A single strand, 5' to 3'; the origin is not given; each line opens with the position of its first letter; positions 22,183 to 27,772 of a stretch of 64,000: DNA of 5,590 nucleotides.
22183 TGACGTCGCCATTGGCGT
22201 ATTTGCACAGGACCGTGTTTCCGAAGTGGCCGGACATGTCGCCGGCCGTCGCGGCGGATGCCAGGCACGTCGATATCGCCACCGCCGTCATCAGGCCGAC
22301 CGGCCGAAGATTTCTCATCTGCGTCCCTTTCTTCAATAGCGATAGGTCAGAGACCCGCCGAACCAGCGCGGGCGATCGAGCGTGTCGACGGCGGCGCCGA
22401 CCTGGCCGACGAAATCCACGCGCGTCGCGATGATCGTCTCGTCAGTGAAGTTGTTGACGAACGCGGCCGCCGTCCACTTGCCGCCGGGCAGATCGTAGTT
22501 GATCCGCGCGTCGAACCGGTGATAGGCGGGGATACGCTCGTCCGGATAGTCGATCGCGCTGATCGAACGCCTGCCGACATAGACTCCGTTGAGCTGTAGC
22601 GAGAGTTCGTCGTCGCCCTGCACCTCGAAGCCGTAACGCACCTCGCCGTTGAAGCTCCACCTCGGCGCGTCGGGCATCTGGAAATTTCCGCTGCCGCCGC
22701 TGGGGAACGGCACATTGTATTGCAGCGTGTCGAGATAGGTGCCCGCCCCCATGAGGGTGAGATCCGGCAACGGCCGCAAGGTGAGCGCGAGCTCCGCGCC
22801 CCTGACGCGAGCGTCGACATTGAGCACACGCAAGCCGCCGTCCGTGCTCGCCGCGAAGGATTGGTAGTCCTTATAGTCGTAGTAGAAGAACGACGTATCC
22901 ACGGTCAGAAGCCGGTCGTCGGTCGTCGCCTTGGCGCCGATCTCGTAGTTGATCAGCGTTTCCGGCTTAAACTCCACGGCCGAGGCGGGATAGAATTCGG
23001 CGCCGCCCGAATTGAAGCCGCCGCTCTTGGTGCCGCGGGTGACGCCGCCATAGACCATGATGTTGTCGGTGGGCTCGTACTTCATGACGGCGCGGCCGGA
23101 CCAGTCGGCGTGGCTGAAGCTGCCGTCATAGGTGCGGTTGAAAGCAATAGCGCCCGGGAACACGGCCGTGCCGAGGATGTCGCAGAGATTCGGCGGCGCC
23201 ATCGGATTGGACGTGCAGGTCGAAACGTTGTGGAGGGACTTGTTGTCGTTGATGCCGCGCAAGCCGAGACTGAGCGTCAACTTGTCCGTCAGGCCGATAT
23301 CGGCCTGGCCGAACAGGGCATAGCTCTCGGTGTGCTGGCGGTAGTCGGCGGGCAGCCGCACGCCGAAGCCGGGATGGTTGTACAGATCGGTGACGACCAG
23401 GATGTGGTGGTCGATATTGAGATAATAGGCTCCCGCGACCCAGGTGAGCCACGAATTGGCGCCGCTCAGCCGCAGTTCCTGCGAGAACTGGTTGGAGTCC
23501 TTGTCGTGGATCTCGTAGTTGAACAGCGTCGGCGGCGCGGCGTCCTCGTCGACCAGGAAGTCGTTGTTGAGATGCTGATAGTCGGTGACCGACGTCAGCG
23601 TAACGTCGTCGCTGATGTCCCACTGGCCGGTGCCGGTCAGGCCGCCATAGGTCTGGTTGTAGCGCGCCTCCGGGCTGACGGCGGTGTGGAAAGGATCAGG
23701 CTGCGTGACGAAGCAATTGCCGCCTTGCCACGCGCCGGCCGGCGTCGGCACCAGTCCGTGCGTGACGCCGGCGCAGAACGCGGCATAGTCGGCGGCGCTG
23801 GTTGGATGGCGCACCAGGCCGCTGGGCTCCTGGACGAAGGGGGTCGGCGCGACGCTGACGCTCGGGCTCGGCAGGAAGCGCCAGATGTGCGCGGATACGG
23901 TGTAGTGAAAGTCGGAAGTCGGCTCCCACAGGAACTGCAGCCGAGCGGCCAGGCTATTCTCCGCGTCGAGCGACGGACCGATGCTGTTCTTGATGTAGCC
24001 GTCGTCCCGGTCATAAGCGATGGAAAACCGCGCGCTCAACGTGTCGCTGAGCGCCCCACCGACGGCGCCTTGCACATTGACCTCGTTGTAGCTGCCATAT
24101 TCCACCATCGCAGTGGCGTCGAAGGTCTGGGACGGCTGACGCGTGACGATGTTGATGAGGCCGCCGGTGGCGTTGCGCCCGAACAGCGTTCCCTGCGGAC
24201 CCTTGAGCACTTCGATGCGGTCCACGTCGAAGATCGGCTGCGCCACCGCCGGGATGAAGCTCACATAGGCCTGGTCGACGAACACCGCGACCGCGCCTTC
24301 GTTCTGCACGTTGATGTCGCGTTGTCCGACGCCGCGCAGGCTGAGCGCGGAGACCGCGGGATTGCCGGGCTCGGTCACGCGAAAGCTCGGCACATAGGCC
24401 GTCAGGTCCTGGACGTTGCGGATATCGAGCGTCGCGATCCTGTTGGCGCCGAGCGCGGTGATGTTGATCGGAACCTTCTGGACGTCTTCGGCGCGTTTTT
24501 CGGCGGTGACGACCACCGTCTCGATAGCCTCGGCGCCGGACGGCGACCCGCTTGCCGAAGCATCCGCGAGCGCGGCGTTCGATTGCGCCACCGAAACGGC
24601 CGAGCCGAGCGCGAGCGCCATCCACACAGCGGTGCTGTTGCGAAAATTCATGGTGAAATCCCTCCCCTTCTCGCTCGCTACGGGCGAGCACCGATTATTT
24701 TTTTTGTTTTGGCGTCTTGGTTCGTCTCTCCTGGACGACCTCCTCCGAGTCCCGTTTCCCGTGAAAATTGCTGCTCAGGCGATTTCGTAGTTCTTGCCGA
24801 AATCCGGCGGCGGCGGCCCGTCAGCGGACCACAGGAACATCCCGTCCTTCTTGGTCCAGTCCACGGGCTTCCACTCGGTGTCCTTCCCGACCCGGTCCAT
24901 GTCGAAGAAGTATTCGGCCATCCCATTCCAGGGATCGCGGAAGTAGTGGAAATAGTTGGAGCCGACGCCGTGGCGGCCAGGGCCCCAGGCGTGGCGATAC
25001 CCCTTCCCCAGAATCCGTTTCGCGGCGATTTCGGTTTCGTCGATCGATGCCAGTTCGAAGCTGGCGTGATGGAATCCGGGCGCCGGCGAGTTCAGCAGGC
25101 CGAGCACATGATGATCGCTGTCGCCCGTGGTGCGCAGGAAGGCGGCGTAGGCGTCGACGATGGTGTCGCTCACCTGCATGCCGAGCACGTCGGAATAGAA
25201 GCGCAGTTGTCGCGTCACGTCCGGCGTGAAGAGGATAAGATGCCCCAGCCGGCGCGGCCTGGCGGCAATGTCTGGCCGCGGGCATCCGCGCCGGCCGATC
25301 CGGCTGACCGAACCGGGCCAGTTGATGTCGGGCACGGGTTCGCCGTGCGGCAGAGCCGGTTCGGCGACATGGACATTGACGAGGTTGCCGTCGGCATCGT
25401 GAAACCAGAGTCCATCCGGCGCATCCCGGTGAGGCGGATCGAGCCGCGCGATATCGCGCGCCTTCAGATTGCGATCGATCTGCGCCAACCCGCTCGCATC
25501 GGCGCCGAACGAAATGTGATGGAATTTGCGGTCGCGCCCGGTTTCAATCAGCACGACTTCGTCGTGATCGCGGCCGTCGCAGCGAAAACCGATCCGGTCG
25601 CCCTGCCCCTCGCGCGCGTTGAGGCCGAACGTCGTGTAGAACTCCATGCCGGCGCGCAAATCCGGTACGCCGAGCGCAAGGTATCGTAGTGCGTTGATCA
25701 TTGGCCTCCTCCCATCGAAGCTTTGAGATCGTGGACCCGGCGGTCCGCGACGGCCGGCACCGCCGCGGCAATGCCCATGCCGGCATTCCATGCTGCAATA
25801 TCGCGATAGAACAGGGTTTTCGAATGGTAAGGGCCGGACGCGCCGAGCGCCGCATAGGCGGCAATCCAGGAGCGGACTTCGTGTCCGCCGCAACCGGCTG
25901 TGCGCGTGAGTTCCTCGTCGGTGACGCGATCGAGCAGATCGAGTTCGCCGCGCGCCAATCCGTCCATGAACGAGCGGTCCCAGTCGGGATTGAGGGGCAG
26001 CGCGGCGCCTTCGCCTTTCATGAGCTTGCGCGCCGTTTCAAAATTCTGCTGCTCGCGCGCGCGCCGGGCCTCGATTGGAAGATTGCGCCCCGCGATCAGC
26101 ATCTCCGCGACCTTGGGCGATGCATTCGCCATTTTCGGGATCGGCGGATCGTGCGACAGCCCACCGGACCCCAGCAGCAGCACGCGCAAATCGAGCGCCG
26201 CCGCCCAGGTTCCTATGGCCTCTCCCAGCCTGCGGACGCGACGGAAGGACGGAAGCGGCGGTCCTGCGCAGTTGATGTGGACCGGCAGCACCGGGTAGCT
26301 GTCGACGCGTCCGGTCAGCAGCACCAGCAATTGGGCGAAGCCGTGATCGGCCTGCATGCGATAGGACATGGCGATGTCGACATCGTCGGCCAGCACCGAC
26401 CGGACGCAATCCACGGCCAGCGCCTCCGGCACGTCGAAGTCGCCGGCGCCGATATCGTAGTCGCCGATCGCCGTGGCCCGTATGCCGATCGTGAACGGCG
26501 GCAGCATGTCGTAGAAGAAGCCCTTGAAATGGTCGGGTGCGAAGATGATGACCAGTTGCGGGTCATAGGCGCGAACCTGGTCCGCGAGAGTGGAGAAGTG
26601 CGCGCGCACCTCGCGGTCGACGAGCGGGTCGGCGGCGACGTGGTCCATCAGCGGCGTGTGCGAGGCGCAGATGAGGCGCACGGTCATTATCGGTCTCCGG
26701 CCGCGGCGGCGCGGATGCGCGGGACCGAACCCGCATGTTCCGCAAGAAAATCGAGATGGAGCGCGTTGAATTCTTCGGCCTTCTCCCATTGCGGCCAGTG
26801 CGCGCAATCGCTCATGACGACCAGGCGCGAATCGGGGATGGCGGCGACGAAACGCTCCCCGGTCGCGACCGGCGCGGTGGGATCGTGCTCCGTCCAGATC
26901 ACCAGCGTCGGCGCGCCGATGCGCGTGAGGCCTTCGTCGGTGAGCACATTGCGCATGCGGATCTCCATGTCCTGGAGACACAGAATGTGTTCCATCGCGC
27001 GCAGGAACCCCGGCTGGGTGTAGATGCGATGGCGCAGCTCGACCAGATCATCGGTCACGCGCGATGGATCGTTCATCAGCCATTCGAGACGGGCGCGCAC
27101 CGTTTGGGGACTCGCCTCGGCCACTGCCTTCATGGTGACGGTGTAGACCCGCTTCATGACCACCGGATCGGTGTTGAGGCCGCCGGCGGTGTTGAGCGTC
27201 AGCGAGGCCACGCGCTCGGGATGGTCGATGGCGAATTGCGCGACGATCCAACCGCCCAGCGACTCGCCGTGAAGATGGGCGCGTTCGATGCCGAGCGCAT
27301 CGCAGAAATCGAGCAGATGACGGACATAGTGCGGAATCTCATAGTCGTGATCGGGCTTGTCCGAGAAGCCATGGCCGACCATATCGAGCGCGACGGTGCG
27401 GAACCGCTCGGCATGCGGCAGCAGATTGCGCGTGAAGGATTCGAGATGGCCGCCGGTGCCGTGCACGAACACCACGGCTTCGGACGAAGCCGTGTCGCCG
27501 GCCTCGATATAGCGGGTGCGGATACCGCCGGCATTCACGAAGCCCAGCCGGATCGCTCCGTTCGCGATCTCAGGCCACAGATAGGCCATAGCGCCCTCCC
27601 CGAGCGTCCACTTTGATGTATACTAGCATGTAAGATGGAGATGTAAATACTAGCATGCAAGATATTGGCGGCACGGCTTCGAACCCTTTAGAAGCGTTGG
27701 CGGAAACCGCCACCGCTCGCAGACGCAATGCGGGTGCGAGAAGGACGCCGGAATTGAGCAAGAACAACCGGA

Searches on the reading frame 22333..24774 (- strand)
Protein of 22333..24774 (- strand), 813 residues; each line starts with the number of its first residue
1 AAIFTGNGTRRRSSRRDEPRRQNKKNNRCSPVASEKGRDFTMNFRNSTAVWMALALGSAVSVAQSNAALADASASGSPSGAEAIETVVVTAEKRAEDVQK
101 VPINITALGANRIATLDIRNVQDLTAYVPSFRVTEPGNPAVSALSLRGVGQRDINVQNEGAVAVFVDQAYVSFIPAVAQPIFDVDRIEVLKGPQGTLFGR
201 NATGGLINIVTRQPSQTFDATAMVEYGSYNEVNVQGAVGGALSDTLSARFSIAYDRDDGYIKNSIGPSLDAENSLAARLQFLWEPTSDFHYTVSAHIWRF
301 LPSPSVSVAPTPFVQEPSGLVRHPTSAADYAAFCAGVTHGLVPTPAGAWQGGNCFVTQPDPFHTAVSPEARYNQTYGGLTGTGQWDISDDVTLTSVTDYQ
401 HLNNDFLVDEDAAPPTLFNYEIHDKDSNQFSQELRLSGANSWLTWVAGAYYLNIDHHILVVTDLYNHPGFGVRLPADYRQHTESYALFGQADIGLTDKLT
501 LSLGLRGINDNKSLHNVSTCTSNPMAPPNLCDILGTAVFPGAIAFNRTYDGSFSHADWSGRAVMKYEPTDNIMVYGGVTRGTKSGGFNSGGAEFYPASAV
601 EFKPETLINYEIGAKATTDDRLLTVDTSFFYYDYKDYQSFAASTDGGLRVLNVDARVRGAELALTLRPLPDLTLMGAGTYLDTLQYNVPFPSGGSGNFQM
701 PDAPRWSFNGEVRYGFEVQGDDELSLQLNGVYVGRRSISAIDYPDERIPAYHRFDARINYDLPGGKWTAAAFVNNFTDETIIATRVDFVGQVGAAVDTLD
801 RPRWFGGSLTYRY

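Call 33: search_protein_families(library=pfam, proteins=[window:22333-24774:-], max_evalue=0.00001)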
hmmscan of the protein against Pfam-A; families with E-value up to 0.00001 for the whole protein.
window:22333-24774:- (813 aa): 2 families
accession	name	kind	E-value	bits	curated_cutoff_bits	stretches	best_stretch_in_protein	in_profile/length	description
PF00593.30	TonB_dep_Rec_b-barrel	-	1.6e-42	147.3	27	1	369-775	55-435/436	TonB dependent receptor-like, beta-barrel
PF07715.20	Plug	-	1.7e-15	57.9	23.9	1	98-205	2-106/107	TonB-dependent Receptor Plug Domain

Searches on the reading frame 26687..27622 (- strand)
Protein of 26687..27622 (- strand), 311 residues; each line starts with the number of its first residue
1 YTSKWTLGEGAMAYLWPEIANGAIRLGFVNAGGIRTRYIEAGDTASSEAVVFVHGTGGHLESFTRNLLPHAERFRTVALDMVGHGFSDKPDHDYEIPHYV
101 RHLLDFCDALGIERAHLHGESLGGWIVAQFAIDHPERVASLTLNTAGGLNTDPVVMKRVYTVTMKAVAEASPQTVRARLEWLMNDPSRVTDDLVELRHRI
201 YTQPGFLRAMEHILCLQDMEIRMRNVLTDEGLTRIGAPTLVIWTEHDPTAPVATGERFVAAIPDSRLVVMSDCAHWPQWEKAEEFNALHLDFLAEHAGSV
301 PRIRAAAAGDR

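Call 33: search_protein_families(library=pfam, proteins=[window:26687-27622:-], max_evalue=0.00001)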
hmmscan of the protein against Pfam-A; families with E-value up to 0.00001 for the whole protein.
window:26687-27622:- (311 aa): 3 families
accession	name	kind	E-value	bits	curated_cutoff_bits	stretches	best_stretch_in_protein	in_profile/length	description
PF00561.26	Abhydrolase_1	-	4.5e-36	125.2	25.8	1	49-282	2-245/245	alpha/beta hydrolase fold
PF12697.13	Abhydrolase_6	-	9.8e-21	75.8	26.3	1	50-287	1-216/217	Alpha/beta hydrolase family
PF12146.15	Hydrolase_4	-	1.4e-14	54.4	27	1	47-276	4-233/239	Serine aminopeptidase, S33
